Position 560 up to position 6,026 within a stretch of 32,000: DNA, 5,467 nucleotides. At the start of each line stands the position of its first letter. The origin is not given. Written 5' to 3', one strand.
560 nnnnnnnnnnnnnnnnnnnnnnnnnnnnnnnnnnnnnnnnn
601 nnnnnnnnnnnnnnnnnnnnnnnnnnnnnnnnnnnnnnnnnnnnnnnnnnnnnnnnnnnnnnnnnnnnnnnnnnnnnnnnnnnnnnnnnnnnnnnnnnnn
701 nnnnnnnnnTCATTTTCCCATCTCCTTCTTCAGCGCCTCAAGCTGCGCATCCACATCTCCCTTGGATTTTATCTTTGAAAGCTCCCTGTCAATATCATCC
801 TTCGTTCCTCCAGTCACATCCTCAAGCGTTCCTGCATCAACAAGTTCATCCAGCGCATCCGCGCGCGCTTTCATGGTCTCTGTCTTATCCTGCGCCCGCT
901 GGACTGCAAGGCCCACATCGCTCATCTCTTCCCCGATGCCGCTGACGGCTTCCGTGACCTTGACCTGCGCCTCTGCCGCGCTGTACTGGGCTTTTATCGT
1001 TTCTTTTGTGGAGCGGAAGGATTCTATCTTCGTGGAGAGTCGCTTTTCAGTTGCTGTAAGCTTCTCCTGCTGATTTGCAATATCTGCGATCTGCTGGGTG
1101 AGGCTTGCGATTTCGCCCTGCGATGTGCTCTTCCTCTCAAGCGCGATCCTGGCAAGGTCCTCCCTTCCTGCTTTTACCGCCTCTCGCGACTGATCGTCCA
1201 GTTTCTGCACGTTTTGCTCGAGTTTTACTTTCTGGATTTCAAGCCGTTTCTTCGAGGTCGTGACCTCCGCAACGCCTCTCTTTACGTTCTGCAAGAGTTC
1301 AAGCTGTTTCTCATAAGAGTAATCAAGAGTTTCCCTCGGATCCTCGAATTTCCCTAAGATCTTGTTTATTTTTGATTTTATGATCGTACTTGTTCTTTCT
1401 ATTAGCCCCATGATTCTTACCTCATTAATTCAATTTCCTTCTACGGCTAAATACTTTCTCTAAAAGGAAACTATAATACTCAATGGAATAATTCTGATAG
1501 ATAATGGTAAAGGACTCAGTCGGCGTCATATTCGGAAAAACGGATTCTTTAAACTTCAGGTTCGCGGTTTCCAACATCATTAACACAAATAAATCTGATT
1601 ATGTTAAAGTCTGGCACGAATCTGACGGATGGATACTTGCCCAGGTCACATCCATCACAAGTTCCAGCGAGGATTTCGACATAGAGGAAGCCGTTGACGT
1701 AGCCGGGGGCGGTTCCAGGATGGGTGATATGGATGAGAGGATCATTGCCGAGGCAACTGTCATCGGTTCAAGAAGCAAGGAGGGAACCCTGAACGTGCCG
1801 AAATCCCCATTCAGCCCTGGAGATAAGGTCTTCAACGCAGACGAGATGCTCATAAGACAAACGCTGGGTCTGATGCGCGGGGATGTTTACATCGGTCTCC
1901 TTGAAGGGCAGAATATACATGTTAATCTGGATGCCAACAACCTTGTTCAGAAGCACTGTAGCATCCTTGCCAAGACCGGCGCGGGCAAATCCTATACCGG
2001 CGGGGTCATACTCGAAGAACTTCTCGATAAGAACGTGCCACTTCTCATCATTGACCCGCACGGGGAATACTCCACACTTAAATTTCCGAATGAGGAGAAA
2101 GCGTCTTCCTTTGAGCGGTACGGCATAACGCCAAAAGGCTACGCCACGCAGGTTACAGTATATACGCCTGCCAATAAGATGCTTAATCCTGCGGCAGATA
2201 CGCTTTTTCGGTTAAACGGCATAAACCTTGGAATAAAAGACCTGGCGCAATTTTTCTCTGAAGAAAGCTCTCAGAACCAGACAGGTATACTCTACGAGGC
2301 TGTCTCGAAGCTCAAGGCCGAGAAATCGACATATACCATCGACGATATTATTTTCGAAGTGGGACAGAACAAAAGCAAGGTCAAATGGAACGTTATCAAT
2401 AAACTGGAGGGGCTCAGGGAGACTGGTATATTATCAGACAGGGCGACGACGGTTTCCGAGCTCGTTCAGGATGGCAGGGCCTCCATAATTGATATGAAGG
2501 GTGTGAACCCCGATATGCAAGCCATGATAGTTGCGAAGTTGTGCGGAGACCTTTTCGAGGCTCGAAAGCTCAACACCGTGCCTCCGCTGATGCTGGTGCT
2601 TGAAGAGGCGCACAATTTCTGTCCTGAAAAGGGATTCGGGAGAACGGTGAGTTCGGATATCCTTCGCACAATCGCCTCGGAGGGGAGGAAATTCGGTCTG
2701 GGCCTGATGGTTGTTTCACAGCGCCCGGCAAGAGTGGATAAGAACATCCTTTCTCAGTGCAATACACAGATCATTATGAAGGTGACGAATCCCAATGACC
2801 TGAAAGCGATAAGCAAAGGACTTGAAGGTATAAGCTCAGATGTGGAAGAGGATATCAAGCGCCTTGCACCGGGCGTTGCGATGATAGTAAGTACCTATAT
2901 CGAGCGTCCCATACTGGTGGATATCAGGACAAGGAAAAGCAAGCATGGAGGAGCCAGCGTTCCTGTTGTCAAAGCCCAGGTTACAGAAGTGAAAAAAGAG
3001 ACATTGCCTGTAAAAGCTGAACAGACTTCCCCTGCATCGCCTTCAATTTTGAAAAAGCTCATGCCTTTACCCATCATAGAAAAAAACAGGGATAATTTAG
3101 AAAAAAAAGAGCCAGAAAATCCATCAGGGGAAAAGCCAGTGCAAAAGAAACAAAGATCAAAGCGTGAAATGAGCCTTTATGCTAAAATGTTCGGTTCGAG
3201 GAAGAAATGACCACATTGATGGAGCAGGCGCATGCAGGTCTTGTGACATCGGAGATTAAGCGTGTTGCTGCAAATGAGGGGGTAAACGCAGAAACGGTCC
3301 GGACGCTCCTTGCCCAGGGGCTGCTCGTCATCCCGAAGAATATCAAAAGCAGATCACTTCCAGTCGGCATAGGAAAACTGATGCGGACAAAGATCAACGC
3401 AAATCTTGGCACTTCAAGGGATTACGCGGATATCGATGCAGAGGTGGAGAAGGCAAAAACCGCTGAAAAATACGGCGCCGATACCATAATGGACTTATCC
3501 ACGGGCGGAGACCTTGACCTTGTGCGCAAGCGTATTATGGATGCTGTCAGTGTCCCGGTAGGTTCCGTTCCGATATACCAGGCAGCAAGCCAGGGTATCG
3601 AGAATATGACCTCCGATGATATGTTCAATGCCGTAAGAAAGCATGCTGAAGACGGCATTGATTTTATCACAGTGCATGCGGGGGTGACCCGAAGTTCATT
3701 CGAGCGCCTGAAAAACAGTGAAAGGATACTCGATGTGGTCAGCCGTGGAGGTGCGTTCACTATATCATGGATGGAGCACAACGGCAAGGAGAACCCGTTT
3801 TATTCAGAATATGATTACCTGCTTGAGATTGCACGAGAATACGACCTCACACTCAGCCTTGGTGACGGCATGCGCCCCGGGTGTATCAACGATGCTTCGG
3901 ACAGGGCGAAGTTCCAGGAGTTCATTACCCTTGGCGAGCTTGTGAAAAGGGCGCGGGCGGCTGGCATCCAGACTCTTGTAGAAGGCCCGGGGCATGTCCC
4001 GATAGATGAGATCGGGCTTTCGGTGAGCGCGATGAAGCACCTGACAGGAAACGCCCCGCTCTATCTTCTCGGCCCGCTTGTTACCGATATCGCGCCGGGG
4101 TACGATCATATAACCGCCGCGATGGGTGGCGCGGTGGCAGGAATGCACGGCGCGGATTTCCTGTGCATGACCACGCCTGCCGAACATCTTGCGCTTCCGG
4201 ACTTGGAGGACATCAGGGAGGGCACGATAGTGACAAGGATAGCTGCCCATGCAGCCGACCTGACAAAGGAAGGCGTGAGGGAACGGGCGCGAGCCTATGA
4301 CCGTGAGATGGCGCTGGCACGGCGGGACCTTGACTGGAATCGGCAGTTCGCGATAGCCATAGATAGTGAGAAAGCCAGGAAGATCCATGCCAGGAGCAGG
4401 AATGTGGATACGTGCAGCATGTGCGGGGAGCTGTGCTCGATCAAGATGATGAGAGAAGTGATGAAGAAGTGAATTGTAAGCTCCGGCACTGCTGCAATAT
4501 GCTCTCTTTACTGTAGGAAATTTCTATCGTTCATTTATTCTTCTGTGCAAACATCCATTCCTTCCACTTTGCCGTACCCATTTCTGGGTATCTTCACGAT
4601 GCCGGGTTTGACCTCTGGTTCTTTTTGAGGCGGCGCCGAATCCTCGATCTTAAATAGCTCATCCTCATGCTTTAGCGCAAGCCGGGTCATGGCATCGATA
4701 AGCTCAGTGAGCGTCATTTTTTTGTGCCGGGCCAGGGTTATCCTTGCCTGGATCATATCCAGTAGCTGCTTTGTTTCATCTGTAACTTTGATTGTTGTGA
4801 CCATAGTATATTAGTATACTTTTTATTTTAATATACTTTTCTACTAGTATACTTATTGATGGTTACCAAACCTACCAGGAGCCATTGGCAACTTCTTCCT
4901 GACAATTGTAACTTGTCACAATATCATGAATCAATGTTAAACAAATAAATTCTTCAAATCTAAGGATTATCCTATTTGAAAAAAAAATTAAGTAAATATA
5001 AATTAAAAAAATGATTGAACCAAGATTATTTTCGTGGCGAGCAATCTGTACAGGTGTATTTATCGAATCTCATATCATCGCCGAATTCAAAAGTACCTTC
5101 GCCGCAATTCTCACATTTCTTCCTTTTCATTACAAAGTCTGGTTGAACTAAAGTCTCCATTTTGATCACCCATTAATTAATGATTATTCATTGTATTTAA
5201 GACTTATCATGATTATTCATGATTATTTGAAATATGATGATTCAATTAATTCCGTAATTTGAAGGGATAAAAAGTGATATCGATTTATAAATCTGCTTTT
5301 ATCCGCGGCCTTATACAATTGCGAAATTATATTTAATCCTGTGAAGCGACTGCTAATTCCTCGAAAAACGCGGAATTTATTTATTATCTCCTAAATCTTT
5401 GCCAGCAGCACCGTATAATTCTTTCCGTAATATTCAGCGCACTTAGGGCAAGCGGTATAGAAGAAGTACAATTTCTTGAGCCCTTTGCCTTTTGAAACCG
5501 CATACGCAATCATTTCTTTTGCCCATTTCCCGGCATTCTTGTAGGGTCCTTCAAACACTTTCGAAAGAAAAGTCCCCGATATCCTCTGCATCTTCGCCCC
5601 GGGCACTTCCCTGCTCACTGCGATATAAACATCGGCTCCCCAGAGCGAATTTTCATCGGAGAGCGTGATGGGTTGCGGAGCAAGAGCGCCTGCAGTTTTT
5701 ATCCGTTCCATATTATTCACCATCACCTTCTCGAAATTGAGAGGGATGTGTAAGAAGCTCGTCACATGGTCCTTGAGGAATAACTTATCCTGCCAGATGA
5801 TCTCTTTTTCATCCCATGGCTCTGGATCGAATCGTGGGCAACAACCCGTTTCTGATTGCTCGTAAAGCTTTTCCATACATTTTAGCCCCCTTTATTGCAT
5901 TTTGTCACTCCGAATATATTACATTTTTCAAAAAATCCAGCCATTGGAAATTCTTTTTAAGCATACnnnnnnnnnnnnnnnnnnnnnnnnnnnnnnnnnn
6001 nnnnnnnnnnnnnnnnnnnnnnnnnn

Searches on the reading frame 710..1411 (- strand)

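Call 8: search_protein_families(library=pfam, proteins=[window:710-1411:-], max_evalue=0.01)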
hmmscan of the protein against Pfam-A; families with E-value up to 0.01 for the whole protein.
window:710-1411:- (233 aa): 7 families
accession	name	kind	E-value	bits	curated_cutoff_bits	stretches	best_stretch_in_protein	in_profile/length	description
PF04012.17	PspA_IM30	-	2.9e-23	83.1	33.9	1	3-232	2-219/220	PspA/IM30 family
PF03357.26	Snf7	-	0.00016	21.8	27.3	0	49-215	5-150/171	Snf7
PF07889.17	DUF1664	-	0.0018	18.7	34.6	0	102-181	44-121/124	Protein of unknown function (DUF1664)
PF06858.20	NOG1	-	0.0021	18.2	27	1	5-49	3-47/58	Nucleolar GTP-binding protein 1 (NOG1)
PF06456.18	Arfaptin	-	0.0053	16.8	32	0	113-184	23-93/229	Arfaptin-like domain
PF00700.27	Flagellin_C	-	0.0061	17.3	23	0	103-144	3-44/86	Bacterial flagellin C-terminal helical region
PF04977.20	DivIC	-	0.0083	16.3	28.9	0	100-142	18-60/80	Septum formation initiator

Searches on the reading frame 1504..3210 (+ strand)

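Call 8: search_protein_families(library=pfam, proteins=[window:1504-3210:+], max_evalue=0.01)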
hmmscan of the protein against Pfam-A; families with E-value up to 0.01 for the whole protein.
window:1504-3210:+ (568 aa): 5 families
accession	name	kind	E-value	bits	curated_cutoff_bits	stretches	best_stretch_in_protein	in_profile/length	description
PF01935.23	DUF87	-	8e-42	144.3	23.2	1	128-348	1-218/220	Helicase HerA, central domain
PF12846.13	AAA_10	-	8.8e-06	25.4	27.5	1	149-323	21-170/362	AAA-like domain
PF05872.18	HerA_C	-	5.2e-05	22.5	22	0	145-205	17-77/502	Helicase HerA-like C-terminal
PF10412.15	TrwB_AAD_bind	-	0.007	15.7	20.5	0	146-198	12-63/387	Type IV secretion-system coupling protein DNA-binding domain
PF12696.13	TraG-D_C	-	0.0071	16.7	22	0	361-438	1-77/126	TraM recognition site of TraD and TraG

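Call 12: search_protein_families(library=padloc, proteins=[window:1504-3210:+], max_evalue=0.01)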
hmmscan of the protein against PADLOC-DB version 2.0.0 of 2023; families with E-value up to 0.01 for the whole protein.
window:1504-3210:+ (568 aa): 17 families
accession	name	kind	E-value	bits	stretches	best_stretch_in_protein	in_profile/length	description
PDLC04105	HerA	-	2.5e-47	159.7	2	322-491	377-552/576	-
PDLC04102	HerA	-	2.5e-36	123.3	2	320-480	461-625/654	-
PDLC04103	HerA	-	8.2e-30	101.7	2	354-478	434-560/579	-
PDLC02188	HerA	-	7.2e-29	99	2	354-489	421-557/578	-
PDLC04106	HerA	-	7.9e-29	98.7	2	324-479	469-633/667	-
PDLC02185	HerA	-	1e-28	98.4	2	323-476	405-563/585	-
PDLC04098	HerA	-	3.8e-28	96.4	1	321-481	481-653/686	-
PDLC04100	HerA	-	8.4e-28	95.4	2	322-476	398-557/580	-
PDLC04140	mad8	-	1.5e-27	94.9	1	148-485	26-310/314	mads_8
PDLC04097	HerA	-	5.4e-22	76.2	2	326-479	434-597/618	-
PDLC01055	HerA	-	1.1e-20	71.9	2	318-476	376-526/532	Type III coevolved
PDLC04104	HerA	-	2.8e-20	70.4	1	327-469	183-331/379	-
PDLC04101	HerA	-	1.3e-09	35.3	1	137-271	156-275/400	-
PDLC04107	HerA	-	4.1e-08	30.6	1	141-196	161-217/306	-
PDLC04099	HerA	-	7.1e-08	30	1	141-192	161-213/214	-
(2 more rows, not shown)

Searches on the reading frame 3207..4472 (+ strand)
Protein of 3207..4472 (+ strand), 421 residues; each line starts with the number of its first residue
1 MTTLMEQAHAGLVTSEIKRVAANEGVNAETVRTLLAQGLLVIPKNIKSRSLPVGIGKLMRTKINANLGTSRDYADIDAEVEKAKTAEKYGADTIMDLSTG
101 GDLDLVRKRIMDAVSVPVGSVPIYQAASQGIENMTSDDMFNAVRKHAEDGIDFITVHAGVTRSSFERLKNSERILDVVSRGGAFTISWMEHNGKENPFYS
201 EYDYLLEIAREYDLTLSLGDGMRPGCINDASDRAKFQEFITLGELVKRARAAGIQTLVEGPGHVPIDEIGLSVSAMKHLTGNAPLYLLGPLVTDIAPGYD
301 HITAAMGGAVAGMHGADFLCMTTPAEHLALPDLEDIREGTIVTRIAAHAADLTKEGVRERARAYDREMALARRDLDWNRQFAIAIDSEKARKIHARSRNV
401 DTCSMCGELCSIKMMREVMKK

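Call 8: search_protein_families(library=pfam, proteins=[window:3207-4472:+], max_evalue=0.01)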
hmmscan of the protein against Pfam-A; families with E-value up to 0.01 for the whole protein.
window:3207-4472:+ (421 aa): 1 family
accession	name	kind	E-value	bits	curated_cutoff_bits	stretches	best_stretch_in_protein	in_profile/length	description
PF01964.24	ThiC_Rad_SAM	-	1.3e-184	614.3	25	1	3-416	1-419/420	Radical SAM ThiC family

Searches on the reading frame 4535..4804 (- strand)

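Call 9: search_protein_families(library=pfam, proteins=[window:4535-4804:-], max_evalue=0.01)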
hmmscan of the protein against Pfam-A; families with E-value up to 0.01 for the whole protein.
window:4535-4804:- (89 aa): 1 family
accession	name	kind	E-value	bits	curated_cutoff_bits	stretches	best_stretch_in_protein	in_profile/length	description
PF09138.17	Urm1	-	0.0097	16.7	21.8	0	19-70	19-63/96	Urm1 (Ubiquitin related modifier)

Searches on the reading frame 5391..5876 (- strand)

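Call 8: search_protein_families(library=pfam, proteins=[window:5391-5876:-], max_evalue=0.01)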
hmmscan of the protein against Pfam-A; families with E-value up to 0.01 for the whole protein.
window:5391-5876:- (161 aa): 1 family
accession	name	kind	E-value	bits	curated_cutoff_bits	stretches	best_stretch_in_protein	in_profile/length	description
PF20603.3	Bact_hydrolase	-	1.4e-63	214.1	27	1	6-161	4-160/160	Bacterial hydrolase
